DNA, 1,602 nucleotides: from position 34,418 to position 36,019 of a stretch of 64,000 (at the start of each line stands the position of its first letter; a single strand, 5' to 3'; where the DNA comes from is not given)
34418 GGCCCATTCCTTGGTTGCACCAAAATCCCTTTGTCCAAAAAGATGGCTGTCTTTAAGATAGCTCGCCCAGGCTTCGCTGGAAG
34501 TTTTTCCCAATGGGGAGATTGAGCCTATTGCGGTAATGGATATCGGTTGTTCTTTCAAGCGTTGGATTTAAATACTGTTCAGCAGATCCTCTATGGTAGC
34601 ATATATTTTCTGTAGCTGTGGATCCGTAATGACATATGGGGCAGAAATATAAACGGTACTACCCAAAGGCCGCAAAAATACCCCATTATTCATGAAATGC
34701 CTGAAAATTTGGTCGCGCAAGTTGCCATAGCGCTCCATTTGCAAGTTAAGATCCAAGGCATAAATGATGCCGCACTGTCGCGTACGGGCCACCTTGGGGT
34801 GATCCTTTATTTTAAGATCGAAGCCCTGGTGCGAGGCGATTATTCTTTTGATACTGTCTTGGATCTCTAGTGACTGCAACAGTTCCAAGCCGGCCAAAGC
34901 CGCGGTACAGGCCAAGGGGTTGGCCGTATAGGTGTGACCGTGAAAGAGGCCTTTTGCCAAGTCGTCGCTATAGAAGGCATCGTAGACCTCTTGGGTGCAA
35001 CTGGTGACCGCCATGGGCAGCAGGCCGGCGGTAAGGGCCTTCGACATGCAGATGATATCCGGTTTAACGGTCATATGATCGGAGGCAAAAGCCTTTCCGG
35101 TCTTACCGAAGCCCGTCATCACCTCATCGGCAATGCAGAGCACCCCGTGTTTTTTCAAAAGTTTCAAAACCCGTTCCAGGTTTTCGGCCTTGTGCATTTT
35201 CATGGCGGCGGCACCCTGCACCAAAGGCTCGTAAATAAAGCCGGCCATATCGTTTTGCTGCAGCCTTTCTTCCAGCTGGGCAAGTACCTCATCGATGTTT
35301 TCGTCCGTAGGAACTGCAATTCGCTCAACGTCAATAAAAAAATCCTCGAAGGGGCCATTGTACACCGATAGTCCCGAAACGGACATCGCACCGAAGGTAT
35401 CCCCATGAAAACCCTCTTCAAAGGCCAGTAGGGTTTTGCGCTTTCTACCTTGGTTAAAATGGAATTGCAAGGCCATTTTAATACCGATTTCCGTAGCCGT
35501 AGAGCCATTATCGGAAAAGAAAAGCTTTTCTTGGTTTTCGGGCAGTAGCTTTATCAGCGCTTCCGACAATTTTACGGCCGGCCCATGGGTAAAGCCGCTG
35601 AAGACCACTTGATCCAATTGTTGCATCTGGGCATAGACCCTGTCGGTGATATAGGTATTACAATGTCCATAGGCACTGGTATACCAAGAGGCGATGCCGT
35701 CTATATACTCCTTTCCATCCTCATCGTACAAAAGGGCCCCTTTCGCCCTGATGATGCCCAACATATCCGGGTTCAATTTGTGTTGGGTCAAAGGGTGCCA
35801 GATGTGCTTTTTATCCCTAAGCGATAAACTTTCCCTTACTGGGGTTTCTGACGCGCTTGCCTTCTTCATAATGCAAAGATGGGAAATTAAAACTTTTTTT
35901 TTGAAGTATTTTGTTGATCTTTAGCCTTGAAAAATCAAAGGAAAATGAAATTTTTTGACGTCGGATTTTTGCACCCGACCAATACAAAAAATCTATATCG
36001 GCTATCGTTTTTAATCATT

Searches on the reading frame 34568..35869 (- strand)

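Call 3: search_protein_families(library=pfam, proteins=[window:34568-35869:-], max_evalue=0.01)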
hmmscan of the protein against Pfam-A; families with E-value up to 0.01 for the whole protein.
window:34568-35869:- (433 aa): 2 families
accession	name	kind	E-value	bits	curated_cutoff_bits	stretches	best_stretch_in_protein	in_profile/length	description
PF00202.27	Aminotran_3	-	1.6e-88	297.6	30.5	1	37-429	11-402/403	Aminotransferase class-III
PF00155.27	Aminotran_1_2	-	0.00072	19.3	19.7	1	227-377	164-313/361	Aminotransferase class I and II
